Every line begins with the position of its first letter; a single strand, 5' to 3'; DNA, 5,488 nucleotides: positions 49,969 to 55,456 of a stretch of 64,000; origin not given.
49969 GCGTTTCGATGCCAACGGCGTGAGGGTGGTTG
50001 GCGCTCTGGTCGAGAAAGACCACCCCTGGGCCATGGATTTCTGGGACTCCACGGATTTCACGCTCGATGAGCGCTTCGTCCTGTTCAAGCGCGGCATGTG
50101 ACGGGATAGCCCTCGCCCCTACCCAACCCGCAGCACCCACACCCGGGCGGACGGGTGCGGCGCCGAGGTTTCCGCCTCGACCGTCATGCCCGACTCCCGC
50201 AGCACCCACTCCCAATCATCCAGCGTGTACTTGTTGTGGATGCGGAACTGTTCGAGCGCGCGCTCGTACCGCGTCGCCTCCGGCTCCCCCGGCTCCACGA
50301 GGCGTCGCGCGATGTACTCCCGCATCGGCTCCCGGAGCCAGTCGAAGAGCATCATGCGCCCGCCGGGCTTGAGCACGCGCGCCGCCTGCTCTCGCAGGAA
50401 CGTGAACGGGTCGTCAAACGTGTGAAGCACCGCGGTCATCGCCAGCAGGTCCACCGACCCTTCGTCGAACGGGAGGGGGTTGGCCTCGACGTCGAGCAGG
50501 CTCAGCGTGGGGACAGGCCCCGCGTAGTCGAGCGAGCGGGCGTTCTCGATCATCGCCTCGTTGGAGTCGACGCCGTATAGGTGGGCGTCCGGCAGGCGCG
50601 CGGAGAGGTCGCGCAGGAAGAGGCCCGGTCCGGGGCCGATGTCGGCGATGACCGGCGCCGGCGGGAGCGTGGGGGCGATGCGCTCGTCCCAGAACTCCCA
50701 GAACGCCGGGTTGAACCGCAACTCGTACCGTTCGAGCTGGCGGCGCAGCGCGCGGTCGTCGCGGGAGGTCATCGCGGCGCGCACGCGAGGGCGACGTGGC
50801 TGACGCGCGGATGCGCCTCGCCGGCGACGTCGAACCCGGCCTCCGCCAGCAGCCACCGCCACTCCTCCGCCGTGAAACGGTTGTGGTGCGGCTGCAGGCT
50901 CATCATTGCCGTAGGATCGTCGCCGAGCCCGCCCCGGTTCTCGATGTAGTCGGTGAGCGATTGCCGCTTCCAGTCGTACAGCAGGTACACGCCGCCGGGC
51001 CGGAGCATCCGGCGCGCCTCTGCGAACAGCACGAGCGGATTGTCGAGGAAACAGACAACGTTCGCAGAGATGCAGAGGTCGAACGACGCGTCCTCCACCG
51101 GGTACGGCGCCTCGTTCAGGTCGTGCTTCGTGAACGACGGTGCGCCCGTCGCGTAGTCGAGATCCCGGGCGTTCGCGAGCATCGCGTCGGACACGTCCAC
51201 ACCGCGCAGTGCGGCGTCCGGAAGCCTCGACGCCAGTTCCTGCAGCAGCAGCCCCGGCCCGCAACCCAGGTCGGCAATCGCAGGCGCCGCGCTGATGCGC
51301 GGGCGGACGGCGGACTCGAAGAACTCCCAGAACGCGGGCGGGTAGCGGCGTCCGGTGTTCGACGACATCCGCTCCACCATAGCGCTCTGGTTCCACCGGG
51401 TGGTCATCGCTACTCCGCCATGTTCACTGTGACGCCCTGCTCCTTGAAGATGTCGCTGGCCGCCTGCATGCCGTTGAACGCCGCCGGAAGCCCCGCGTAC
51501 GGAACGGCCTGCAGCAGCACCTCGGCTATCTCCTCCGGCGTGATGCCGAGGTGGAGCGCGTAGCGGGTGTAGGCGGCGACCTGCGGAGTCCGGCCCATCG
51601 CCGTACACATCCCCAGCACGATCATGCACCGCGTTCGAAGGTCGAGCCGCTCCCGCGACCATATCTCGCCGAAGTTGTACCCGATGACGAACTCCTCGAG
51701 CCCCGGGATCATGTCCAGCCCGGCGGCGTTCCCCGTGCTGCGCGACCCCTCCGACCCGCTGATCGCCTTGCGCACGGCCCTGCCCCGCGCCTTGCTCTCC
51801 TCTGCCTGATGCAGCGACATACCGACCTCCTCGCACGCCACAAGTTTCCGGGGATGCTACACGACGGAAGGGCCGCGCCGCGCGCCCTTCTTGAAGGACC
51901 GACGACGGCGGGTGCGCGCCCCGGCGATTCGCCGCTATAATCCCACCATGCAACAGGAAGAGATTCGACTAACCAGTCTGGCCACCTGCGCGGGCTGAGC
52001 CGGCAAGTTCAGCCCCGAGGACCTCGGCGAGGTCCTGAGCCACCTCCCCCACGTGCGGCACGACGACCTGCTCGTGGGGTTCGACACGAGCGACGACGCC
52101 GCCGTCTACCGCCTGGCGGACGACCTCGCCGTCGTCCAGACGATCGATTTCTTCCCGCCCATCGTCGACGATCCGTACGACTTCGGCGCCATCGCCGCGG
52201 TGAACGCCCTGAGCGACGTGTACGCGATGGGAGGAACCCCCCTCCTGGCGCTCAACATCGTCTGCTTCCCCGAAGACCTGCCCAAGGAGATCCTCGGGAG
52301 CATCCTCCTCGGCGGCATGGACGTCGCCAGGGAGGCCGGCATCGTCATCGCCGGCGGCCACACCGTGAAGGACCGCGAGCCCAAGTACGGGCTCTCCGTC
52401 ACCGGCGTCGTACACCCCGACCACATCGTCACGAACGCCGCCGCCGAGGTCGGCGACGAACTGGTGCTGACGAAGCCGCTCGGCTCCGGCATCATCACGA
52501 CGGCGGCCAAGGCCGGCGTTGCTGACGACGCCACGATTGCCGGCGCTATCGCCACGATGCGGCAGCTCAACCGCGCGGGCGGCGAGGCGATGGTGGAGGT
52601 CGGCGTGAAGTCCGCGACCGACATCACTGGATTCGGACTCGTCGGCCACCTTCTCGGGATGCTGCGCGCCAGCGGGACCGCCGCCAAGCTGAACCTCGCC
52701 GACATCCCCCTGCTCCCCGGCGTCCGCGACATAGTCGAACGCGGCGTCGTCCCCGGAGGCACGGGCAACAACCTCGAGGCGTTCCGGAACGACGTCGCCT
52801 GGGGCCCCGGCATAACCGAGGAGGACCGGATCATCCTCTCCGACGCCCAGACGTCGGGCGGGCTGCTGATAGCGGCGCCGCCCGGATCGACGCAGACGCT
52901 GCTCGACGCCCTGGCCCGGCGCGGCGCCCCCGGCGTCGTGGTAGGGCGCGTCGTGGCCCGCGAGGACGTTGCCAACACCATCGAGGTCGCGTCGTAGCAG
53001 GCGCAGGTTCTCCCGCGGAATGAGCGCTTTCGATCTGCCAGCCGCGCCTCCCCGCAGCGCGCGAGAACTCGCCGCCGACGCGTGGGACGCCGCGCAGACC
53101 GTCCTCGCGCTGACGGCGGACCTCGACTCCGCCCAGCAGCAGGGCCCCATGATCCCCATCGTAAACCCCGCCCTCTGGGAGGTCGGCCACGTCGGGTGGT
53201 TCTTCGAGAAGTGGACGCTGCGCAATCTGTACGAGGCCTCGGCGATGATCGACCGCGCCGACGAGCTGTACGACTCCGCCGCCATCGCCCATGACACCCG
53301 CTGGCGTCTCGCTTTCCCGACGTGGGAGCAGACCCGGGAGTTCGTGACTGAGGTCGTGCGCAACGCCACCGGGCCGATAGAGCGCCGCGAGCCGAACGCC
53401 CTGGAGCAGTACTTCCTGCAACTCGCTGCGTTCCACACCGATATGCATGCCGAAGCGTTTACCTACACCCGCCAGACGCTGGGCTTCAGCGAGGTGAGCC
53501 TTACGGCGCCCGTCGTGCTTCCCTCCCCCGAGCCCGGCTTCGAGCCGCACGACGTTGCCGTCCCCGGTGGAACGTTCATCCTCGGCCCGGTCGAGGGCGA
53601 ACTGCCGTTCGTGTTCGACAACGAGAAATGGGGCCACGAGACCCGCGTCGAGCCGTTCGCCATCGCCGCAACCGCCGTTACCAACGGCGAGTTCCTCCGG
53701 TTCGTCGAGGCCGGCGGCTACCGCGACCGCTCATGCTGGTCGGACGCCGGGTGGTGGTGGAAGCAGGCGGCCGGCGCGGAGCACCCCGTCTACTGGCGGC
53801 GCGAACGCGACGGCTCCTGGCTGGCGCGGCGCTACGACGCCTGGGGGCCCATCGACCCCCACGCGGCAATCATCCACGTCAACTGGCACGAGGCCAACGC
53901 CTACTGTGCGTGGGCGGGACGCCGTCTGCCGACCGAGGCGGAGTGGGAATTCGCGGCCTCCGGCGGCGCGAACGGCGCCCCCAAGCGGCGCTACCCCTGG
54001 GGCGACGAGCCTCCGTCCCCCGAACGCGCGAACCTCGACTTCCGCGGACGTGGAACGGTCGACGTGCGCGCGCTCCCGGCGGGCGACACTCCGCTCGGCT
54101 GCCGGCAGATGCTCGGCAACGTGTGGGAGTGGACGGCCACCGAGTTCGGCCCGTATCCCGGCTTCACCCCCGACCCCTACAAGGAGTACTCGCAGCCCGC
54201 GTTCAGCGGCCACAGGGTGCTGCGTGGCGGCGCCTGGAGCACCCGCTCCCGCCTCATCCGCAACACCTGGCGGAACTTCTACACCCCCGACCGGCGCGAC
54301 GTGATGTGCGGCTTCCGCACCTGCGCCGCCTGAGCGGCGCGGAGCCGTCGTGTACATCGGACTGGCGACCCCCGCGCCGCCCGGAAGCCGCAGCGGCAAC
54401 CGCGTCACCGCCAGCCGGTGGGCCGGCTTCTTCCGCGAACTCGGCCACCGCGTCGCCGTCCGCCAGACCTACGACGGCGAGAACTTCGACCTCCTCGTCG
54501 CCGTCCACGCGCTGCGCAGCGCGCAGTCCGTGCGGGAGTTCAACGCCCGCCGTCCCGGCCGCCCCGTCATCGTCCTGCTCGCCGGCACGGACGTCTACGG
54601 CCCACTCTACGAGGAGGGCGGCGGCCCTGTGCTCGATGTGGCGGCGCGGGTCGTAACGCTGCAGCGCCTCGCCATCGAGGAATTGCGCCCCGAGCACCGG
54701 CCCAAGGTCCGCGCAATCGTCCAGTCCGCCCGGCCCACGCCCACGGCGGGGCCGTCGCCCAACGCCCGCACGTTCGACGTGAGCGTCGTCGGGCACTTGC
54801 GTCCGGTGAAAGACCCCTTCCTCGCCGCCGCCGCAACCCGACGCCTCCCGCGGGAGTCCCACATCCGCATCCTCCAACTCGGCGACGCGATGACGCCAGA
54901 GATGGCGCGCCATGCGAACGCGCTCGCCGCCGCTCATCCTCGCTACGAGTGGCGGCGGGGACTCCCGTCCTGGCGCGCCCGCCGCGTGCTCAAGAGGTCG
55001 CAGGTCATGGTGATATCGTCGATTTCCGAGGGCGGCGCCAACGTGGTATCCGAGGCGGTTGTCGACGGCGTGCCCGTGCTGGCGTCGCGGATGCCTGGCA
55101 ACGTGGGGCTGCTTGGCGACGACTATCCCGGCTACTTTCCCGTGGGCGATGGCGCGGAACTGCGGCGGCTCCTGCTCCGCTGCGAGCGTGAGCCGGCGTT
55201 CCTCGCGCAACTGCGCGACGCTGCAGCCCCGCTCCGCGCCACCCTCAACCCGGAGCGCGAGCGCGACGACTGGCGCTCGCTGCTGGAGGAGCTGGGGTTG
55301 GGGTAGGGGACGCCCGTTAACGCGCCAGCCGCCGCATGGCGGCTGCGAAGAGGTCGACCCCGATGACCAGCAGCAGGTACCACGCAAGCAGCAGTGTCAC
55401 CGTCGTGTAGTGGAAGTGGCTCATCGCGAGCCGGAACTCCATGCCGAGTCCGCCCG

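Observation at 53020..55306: senA-senB pair in a probable Chloroflexota genome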

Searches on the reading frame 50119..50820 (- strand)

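Call 32: search_protein_families(library=ncbifam, proteins=[window:50119-50820:-], max_evalue=0.00001)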
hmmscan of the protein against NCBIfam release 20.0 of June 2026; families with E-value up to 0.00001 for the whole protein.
window:50119-50820:- (233 aa): 12 families
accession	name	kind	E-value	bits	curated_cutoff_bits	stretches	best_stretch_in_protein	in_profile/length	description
NF045667.1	MTase_DVU1556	equivalog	1.7e-14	53.8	155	1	52-216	20-164/213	DVU_1556 family methyltransferase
TIGR02072.1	BioC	equivalog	4.1e-10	39.9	184.95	1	57-168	37-142/244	malonyl-ACP O-methyltransferase BioC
NF047649.1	MTase_UXPK_star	exception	6.5e-10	38.5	460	1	53-161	76-184/283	methyltransferase/UXPK-star double selenoprotein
TIGR01934.1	MenG_MenH_UbiE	subfamily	1.1e-08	34.6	158.35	1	55-163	40-146/223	ubiquinone/menaquinone biosynthesis methyltransferase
NF001244.0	PRK00216.1-5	equivalog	1.3e-08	34.5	216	1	57-164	51-159/236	bifunctional demethylmenaquinone methyltransferase/2-methoxy-6-polyprenyl-1,4-benzoquinol methylase UbiE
NF041537.1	ArsM_AhpD_UU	exception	2.2e-08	33.3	510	1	58-161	80-183/345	arsenite methyltransferase/AhpD domain selenoprotein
NF043040.1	corrin_prot_MT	hypoth_equivalog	8.2e-08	31.9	180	1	46-163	32-152/216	corrinoid protein-associated methyltransferase CpaM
NF008823.0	PRK11873.1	subfamily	4.5e-07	29.6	263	1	57-160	80-183/272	arsenite methyltransferase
TIGR02752.1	MenG_heptapren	equivalog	3e-06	26.9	419.85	1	77-160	69-151/231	demethylmenaquinone methyltransferase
NF001243.0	PRK00216.1-4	equivalog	3.9e-06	26.4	235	1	78-160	72-153/237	demethylmenaquinone methyltransferase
NF001240.0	PRK00216.1-1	equivalog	4.4e-06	25.9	378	1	59-163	68-173/251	bifunctional demethylmenaquinone methyltransferase/2-methoxy-6-polyprenyl-1,4-benzoquinol methylase UbiE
NF045823.1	PthPhpthDimycoMt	equivalog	4.5e-06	26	300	1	78-160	90-168/256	phthiotriol/phenolphthiotriol dimycocerosates methyltransferase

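Call 39: search_protein_families(library=pfam, proteins=[window:50119-50772:-], max_evalue=0.01)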
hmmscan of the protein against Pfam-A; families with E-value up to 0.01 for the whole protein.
window:50119-50772:- (217 aa): 7 families
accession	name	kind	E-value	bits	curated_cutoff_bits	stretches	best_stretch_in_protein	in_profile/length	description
PF08241.18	Methyltransf_11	-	6.5e-18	65.6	21.2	1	44-141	2-94/95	Methyltransferase domain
PF13649.12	Methyltransf_25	-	3.2e-15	57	27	1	42-138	1-97/97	Methyltransferase domain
PF08242.18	Methyltransf_12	-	2.5e-12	47.8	30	1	44-139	2-97/98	Methyltransferase domain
PF13489.12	Methyltransf_23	-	4e-12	46.6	27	1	30-200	14-163/164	Methyltransferase domain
PF13847.12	Methyltransf_31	-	1.1e-09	38.5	27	1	42-144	7-111/145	Methyltransferase domain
PF01209.24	Ubie_methyltran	-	9.9e-08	32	20.1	1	55-145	64-154/233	ubiE/COQ5 methyltransferase family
PF02390.23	Methyltransf_4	-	0.003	17.5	24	1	39-136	2-97/173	Putative methyltransferase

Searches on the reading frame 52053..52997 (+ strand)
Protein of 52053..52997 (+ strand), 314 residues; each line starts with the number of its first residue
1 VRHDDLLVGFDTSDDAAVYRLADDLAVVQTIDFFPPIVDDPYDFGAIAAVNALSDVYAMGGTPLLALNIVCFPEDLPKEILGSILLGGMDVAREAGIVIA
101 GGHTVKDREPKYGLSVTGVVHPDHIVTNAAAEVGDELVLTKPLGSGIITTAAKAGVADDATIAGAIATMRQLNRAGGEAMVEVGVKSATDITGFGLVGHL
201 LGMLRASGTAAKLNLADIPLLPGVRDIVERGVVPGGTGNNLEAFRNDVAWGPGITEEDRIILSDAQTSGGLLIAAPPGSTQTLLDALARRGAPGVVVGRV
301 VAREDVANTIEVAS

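Call 3: search_protein_families(library=ncbifam, proteins=[window:52053-52997:+])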
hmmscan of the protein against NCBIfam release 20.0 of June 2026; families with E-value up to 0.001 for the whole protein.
window:52053-52997:+ (314 aa): 14 families
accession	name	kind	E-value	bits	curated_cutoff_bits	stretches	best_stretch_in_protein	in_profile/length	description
TIGR00476.1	selD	equivalog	6.8e-109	363.8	125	1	3-277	35-308/311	selenide, water dikinase SelD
NF002098.0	PRK00943.1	equivalog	1.1e-102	343.5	299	1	3-312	39-346/347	selenide, water dikinase SelD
NF010705.0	PRK14105.1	equivalog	3.8e-46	157.5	291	2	12-146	46-180/345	selenide, water dikinase SelD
TIGR04369.1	fusion_not_SelD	hypoth_equivalog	5.2e-38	130.7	700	1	12-285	382-691/701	oxidoreductase/SelD-related fusion protein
TIGR01379.1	thiL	equivalog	2e-23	82.9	184.15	1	11-229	22-247/320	thiamine-phosphate kinase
TIGR03267.1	methan_mark_2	hypoth_equivalog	1.2e-17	64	365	1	10-224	41-252/323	methanogenesis marker 2 protein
TIGR04049.1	AIR_rel_sll0787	hypoth_equivalog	4.7e-15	55.4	321.3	1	12-225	42-248/318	sll0787 family AIR synthase-like protein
NF004351.0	PRK05731.1-4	equivalog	1.6e-12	47.1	324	1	13-226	38-255/321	thiamine-phosphate kinase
TIGR04050.1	MSMEG_0567_Cter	hypoth_equivalog_domain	3.3e-09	36.6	312.2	1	15-220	35-228/296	MSMEG_0567/sll0787 family protein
TIGR02124.1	hypE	equivalog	3.3e-09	36.2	251.6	1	11-229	31-254/332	hydrogenase expression/formation protein HypE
NF004353.0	PRK05731.2-2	equivalog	2.4e-07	30.2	301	1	14-229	20-236/311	thiamine-phosphate kinase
NF004354.0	PRK05731.2-3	equivalog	2.5e-07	30.3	204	1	45-145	50-149/273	thiamine-phosphate kinase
NF004350.0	PRK05731.1-1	equivalog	7e-07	28.4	441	1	27-225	49-246/325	thiamine-phosphate kinase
TIGR01736.1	FGAM_synth_II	equivalog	4.3e-06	25.3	525.75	1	6-220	52-282/718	phosphoribosylformylglycinamidine synthase subunit PurL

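Call 4: search_protein_families(library=pfam, proteins=[window:52053-52997:+])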
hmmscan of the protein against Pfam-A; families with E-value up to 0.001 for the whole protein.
window:52053-52997:+ (314 aa): 2 families
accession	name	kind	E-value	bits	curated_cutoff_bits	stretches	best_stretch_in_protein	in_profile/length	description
PF00586.29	AIRS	-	2.5e-28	99.2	24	1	14-120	2-112/112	AIR synthase related protein, N-terminal domain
PF02769.27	AIRS_C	-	4e-17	63.2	23.1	1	132-306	1-151/156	AIR synthase related protein, C-terminal domain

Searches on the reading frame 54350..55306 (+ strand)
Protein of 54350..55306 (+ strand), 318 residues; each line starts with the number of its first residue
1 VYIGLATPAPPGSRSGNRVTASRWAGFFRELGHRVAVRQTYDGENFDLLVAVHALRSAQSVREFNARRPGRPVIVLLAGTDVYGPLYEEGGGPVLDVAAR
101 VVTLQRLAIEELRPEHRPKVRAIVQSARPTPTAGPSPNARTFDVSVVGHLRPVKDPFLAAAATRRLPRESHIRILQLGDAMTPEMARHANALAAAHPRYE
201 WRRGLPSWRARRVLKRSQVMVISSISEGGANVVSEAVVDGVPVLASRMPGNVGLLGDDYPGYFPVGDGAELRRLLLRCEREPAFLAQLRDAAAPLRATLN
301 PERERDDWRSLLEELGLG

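Call 3: search_protein_families(library=ncbifam, proteins=[window:54350-55306:+])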
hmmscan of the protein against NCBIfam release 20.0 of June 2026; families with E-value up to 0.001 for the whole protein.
window:54350-55306:+ (318 aa): 3 families
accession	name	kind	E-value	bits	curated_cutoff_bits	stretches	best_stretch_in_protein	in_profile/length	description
TIGR04348.1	TIGR04348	equivalog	2.4e-106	355.3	300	1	4-313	2-309/310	selenoneine biosynthesis selenosugar synthase SenB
NF038229.1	Glyco4_Geo_Pelo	equivalog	2.2e-28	99.2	400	1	3-314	2-335/338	GPMC system family 4 glycosyltransferase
TIGR03088.1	stp2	hypoth_equivalog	5e-08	32.4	409.05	1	138-276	191-333/374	TIGR03088 family PEP-CTERM/XrtA system glycosyltransferase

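Call 4: search_protein_families(library=pfam, proteins=[window:54350-55306:+])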
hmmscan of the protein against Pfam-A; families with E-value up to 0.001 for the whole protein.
window:54350-55306:+ (318 aa): 3 families
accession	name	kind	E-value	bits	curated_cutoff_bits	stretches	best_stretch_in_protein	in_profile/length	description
PF00534.26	Glycos_transf_1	-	3.5e-08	33.6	26.4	1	144-263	18-139/172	Glycosyl transferases group 1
PF13692.12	Glyco_trans_1_4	-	4.8e-07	30.6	27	1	144-267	4-128/142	Glycosyl transferases group 1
PF20706.3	GT4-conflict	-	1.6e-05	24.6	26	1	108-260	161-325/385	Family 4 Glycosyltransferase in conflict systems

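Call 8: search_solved_structures(query=window:54350-55306:+, show_alignments=2)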
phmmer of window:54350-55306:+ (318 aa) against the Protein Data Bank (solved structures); distinct sequences matched with E-value up to 0.001: 4.
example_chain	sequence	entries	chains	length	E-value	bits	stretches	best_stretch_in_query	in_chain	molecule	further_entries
8jjn_C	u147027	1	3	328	6.7e-53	183.3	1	5-281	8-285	TIGR04348 family glycosyltransferase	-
8jjq_C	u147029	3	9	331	6.8e-53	183.3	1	5-281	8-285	TIGR04348 family glycosyltransferase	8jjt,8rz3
8fbx_A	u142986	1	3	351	8.3e-53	183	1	5-281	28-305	Selenosugar synthase SenB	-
8k5u_A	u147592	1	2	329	3.2e-49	171.2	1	4-297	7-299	Se glycosyltransferase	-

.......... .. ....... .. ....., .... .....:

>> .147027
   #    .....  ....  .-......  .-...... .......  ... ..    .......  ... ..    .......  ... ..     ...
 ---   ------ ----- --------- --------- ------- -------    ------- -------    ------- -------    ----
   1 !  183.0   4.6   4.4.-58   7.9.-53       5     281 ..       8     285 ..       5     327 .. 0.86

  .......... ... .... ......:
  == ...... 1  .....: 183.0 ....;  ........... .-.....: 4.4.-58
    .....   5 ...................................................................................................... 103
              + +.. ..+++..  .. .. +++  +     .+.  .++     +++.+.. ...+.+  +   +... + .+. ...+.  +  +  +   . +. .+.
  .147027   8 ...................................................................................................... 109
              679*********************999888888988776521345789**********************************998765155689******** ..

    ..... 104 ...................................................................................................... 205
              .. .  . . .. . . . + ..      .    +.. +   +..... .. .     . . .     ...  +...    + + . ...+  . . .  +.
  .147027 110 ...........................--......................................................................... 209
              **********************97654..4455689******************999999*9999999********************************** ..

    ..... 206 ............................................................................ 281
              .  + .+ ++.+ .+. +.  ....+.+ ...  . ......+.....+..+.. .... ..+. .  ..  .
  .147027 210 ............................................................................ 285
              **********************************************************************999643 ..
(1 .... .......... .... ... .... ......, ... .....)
